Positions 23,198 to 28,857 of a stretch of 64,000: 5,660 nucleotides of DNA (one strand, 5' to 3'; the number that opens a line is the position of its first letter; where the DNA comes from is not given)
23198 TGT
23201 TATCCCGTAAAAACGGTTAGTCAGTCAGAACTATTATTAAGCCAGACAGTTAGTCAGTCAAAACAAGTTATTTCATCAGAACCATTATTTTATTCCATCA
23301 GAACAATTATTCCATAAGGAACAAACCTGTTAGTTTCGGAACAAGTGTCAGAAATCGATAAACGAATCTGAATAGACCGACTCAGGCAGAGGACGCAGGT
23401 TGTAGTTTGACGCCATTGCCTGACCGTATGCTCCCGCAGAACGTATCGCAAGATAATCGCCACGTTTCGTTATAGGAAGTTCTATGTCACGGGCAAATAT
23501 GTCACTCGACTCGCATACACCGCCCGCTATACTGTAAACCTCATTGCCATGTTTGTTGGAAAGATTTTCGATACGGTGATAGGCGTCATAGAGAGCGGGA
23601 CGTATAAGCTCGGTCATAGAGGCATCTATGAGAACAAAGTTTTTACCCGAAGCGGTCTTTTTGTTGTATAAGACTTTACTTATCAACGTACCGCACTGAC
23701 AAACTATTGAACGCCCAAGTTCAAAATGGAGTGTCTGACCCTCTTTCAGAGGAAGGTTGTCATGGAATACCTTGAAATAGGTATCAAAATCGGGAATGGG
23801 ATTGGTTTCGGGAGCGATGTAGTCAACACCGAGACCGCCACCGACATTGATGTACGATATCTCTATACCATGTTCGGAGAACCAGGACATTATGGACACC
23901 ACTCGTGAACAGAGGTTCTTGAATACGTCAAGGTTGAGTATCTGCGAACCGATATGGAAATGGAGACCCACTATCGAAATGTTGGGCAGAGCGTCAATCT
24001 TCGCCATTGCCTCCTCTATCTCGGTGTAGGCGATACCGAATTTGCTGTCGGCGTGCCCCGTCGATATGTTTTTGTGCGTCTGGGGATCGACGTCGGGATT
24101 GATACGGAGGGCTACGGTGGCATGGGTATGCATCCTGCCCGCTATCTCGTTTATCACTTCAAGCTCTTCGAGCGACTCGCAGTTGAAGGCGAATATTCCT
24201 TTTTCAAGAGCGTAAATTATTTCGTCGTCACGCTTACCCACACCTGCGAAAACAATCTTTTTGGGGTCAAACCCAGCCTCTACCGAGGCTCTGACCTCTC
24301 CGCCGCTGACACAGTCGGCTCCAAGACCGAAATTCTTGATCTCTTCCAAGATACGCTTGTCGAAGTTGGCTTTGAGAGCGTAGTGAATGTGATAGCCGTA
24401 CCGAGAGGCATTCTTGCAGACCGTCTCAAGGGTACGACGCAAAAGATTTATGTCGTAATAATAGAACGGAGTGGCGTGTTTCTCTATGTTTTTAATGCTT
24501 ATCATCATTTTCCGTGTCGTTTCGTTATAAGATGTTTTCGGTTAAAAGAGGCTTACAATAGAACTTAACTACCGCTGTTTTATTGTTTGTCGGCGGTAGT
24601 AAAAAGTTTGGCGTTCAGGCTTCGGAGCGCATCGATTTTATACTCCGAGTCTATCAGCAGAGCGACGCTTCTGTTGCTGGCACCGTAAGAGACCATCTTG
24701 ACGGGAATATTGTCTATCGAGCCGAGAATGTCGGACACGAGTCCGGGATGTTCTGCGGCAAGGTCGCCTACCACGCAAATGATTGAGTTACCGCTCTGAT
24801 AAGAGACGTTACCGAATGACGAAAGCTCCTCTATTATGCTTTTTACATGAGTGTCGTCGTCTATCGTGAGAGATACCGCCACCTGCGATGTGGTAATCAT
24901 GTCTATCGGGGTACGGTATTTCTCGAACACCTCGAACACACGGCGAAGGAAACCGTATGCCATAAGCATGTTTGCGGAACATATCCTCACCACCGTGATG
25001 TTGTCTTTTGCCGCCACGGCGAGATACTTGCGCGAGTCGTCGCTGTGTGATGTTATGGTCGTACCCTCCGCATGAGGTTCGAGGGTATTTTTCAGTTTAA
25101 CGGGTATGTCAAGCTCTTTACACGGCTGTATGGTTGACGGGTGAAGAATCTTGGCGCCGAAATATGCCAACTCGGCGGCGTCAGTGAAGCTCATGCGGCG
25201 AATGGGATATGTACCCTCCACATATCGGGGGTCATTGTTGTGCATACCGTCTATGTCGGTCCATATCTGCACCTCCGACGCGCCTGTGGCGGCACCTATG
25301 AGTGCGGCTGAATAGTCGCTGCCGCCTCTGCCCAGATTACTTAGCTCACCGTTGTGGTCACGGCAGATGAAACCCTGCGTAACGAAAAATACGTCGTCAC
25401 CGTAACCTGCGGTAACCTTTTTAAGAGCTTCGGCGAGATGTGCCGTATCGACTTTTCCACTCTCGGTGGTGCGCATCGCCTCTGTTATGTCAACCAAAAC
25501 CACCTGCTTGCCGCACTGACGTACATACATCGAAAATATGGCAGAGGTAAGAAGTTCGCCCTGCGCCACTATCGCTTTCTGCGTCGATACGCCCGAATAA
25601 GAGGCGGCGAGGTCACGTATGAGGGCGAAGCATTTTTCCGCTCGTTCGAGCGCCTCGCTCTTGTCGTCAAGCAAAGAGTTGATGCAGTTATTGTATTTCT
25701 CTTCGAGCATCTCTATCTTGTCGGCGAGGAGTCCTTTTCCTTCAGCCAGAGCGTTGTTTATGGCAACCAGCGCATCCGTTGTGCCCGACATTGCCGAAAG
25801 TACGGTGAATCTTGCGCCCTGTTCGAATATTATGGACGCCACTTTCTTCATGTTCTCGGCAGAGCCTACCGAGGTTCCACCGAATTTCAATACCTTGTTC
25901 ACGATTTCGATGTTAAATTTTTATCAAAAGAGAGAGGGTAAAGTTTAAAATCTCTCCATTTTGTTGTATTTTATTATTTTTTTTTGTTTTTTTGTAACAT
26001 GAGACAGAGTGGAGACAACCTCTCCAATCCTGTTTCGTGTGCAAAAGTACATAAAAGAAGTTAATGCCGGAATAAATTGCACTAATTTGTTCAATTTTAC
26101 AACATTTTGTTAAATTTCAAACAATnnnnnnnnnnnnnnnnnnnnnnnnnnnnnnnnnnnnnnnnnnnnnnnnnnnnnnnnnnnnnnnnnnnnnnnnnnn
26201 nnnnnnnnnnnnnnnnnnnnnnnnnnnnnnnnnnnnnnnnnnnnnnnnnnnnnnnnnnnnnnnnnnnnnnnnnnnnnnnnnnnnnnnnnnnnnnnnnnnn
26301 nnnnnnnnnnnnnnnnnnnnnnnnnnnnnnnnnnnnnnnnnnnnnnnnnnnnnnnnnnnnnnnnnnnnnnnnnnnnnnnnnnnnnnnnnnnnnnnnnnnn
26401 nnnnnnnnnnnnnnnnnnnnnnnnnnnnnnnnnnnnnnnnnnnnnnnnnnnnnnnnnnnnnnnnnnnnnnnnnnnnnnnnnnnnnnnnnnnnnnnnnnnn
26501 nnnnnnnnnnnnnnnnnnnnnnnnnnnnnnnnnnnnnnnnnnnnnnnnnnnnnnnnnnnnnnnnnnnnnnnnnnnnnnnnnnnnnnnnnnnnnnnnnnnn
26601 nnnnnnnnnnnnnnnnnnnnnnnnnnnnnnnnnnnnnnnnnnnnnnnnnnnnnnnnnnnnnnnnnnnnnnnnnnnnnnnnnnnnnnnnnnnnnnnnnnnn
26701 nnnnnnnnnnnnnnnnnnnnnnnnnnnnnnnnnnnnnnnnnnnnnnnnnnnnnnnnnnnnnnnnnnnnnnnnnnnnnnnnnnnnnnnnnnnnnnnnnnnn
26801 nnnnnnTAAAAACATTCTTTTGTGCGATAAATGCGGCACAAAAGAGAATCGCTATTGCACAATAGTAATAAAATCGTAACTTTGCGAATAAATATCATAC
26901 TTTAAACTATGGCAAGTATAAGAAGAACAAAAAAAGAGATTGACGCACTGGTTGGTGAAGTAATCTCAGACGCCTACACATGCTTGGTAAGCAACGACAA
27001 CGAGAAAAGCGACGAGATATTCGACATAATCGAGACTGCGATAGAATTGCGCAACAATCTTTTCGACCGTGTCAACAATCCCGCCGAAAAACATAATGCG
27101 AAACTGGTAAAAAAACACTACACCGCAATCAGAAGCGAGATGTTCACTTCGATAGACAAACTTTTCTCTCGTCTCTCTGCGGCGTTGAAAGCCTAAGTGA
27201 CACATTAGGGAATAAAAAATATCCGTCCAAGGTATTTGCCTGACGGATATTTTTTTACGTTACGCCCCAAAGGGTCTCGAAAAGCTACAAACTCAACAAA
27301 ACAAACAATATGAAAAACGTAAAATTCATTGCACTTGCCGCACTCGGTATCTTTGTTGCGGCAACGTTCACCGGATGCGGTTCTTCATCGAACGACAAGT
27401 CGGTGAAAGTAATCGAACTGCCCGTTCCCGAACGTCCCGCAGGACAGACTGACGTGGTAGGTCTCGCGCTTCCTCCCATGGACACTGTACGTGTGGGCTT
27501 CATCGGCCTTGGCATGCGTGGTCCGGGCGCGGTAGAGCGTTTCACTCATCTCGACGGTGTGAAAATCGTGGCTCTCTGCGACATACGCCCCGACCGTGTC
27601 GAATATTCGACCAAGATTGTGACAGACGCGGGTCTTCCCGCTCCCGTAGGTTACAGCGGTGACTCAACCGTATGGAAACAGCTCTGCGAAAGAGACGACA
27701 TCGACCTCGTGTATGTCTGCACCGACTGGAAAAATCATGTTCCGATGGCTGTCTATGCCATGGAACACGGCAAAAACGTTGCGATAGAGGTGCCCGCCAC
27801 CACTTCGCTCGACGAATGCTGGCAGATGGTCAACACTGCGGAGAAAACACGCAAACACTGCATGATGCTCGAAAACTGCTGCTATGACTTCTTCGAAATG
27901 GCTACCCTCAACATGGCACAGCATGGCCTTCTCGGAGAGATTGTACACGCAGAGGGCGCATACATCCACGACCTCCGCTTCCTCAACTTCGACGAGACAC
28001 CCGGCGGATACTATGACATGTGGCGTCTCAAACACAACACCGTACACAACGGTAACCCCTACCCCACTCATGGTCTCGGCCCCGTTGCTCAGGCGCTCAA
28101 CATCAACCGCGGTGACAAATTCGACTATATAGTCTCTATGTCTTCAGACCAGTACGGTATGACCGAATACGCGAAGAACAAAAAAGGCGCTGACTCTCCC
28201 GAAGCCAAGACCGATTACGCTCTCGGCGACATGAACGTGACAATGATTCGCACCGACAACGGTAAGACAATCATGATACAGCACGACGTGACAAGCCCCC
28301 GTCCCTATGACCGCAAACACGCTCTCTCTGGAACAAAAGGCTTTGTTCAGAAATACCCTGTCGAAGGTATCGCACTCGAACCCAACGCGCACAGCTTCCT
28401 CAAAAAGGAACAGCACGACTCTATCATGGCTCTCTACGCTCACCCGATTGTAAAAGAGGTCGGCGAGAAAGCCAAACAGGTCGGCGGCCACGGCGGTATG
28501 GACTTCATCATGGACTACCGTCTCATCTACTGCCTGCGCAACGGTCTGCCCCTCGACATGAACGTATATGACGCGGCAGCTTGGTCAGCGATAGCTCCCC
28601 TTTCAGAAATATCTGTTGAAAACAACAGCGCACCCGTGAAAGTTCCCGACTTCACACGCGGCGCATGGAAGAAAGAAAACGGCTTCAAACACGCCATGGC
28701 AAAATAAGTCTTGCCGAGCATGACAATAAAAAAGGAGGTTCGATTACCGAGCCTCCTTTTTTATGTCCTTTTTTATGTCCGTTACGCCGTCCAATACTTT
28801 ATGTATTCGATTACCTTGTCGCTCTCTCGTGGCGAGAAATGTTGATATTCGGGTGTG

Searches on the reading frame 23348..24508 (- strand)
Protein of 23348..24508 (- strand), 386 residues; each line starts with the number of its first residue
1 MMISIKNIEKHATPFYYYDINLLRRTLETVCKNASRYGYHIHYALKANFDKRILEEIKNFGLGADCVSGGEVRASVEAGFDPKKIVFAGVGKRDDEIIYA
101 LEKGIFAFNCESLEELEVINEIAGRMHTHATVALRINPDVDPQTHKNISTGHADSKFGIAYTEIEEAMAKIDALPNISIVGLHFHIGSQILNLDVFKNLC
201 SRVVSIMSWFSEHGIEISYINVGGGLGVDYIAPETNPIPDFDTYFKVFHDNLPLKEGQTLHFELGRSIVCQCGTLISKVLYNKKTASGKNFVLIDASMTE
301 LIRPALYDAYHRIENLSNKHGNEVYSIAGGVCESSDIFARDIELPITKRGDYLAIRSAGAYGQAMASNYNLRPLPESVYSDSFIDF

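Call 72: search_protein_families(library=pfam, proteins=[window:23348-24508:-], max_evalue=0.00001)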
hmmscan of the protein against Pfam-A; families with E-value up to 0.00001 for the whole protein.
window:23348-24508:- (386 aa): 2 families
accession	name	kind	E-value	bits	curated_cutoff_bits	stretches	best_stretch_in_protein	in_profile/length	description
PF02784.22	Orn_Arg_deC_N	-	1.2e-52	179.2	23.4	1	38-269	17-246/247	Pyridoxal-dependent decarboxylase, pyridoxal binding domain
PF00278.28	Orn_DAP_Arg_deC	-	2.7e-25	88.9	23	1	15-359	1-95/95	Pyridoxal-dependent decarboxylase, C-terminal sheet domain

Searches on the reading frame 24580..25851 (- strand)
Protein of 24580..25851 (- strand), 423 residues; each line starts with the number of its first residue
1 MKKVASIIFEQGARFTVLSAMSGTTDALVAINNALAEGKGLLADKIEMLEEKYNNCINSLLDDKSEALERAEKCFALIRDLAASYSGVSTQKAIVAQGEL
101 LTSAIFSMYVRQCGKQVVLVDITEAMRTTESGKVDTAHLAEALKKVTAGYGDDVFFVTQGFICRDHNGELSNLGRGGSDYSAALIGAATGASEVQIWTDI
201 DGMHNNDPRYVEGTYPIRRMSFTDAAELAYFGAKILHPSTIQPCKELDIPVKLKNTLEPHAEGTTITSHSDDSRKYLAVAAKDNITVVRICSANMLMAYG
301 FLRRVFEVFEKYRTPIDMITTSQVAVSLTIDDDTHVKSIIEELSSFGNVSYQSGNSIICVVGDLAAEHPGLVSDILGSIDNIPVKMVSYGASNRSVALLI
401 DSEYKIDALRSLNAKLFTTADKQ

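Call 72: search_protein_families(library=pfam, proteins=[window:24580-25851:-], max_evalue=0.00001)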
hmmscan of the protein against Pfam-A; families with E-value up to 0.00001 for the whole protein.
window:24580-25851:- (423 aa): 2 families
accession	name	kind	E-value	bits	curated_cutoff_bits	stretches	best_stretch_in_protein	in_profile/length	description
PF00696.33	AA_kinase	-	9e-32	111.1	24.9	1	10-255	31-234/234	Amino acid kinase family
PF22468.2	ACT_9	-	1.3e-17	63.7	27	1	358-415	1-60/61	ACT domain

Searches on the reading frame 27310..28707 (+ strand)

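Call 72: search_protein_families(library=pfam, proteins=[window:27310-28707:+], max_evalue=0.00001)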
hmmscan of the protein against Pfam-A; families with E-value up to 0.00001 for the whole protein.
window:27310-28707:+ (465 aa): 2 families
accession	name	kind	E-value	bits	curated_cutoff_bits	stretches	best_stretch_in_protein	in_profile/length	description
PF21252.2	Glyco_hydro_109_C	-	6.4e-54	182.5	27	1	197-354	1-172/187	Glycosyl hydrolase 109, C-terminal domain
PF01408.29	GFO_IDH_MocA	-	2.1e-15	57.9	24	1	60-186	1-118/120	Oxidoreductase family, NAD-binding Rossmann fold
